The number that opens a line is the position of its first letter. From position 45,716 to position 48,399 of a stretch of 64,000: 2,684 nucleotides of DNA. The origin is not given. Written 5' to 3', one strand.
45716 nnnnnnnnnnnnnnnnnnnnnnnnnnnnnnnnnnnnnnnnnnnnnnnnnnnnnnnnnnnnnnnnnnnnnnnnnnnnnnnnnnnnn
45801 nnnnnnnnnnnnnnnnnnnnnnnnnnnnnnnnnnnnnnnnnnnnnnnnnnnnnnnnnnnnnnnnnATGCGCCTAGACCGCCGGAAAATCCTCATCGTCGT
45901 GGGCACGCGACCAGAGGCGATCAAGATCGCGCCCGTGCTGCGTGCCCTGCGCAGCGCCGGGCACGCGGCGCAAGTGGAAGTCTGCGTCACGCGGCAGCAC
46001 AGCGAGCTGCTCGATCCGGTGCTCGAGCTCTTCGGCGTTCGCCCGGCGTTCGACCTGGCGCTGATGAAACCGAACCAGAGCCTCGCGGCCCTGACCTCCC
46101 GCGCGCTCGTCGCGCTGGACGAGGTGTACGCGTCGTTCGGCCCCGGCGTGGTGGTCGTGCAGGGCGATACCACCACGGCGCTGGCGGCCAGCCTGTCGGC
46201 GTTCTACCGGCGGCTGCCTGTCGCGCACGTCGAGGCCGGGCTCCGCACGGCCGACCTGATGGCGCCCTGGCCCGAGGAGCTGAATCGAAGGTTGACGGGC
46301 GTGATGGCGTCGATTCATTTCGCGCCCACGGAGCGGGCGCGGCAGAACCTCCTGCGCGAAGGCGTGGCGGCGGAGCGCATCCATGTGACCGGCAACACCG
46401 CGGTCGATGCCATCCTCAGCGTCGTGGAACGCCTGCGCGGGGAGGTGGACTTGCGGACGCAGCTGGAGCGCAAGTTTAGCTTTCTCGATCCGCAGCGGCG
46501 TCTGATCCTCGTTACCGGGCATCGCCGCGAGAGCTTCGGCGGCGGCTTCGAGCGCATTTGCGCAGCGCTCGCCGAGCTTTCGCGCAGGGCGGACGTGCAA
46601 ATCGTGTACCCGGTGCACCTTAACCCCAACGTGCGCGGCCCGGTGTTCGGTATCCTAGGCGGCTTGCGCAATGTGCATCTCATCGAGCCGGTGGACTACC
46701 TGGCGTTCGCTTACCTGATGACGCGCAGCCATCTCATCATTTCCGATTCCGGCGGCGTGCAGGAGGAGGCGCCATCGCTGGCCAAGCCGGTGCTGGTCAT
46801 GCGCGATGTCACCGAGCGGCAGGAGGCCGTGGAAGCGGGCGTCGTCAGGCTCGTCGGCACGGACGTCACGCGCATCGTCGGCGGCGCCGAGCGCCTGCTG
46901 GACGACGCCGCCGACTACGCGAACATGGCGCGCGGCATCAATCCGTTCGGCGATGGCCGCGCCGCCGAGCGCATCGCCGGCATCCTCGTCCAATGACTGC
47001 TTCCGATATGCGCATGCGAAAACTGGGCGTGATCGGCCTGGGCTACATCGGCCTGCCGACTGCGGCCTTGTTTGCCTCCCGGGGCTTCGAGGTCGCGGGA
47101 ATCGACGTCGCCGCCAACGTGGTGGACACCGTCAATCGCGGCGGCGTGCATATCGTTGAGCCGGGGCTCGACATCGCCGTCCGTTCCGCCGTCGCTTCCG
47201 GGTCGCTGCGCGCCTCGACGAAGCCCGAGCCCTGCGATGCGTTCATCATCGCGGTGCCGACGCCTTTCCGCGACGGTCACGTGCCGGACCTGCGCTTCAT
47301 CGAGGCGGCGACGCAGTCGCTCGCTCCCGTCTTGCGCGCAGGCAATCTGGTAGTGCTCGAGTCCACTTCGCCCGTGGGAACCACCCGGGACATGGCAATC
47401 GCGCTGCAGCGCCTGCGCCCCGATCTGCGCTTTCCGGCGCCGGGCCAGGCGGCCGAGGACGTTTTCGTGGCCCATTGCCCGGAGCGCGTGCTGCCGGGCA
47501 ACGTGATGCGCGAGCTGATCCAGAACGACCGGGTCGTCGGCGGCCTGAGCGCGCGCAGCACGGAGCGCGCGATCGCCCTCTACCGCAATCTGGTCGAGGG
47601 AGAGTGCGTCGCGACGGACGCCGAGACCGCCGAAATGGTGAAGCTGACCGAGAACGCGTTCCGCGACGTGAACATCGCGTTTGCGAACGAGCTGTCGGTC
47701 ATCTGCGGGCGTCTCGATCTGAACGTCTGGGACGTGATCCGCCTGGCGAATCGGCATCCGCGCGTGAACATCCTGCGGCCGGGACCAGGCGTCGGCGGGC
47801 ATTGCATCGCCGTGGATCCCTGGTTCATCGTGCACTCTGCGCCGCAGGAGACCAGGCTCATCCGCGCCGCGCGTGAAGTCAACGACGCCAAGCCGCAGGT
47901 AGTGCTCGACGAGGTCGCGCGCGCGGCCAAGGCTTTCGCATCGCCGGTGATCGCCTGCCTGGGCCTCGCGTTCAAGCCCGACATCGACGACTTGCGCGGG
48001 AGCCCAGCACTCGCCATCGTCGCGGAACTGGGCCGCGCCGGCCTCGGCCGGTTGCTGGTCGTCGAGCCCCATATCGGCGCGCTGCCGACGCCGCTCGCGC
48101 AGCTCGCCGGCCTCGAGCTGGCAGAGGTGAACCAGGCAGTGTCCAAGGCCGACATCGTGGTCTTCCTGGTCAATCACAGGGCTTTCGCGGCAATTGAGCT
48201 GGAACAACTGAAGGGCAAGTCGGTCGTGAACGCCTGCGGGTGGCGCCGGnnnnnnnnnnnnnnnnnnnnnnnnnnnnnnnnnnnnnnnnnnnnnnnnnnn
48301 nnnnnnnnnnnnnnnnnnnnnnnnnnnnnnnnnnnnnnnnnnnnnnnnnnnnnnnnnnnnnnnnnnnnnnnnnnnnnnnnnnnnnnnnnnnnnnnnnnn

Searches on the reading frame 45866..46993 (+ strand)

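Call 33: search_protein_families(library=ncbifam, proteins=[window:45866-46993:+], max_evalue=1e-10)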
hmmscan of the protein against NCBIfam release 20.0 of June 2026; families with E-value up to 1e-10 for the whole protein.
window:45866-46993:+ (376 aa): 2 families
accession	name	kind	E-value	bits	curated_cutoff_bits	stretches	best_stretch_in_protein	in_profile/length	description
TIGR00236.1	wecB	equivalog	3.3e-138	460.8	210.15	1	7-374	2-362/366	non-hydrolyzing UDP-N-acetylglucosamine 2-epimerase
TIGR03568.1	NeuC_NnaA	equivalog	2e-22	79.6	235.9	1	6-374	1-365/365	UDP-N-acetylglucosamine 2-epimerase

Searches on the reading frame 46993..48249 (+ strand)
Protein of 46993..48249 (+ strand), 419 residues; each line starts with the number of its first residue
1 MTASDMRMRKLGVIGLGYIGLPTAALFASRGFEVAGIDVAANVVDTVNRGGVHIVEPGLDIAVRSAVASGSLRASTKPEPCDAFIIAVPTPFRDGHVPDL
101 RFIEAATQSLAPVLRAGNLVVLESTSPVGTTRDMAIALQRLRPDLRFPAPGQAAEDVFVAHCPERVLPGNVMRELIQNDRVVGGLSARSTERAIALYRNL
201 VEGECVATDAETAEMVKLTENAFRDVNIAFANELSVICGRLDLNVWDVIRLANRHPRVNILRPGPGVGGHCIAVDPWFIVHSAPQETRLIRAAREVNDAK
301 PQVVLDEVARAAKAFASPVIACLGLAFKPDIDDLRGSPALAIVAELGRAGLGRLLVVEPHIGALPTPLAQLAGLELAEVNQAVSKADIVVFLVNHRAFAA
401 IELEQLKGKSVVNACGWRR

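Call 33: search_protein_families(library=ncbifam, proteins=[window:46993-48249:+], max_evalue=1e-10)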
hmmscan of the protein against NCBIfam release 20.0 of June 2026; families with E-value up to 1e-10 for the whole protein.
window:46993-48249:+ (419 aa): 7 families
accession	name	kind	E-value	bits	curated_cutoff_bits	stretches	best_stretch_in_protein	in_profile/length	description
NF008286.0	PRK11064.1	equivalog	7.1e-185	614.6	459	1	6-416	1-417/420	UDP-N-acetyl-D-mannosamine dehydrogenase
TIGR03026.1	NDP-sugDHase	subfamily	1.3e-116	389.8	189.8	1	10-408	2-401/413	nucleotide sugar dehydrogenase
NF040825.1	UDPMaNacDH_Arch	equivalog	1.2e-104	350.5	750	1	10-406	2-385/418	UDP-N-acetyl-D-mannosamine dehydrogenase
NF041297.1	UDPGDh_AglM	equivalog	3.9e-51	174.3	670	1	10-405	2-404/429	UDP-glucose 6-dehydrogenase AglM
NF047673.2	TeichurnBiosyTuaD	equivalog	5.2e-45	154.4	700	1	8-407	1-399/439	UDP-glucose 6-dehydrogenase TuaD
NF011729.0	PRK15182.1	equivalog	3e-40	138.3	592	1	10-408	8-401/425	Vi polysaccharide biosynthesis UDP-N-acetylglucosamine C-6 dehydrogenase TviB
NF011631.0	PRK15057.1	equivalog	5.5e-11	42.2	757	0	10-350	2-329/388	UDP-glucose 6-dehydrogenase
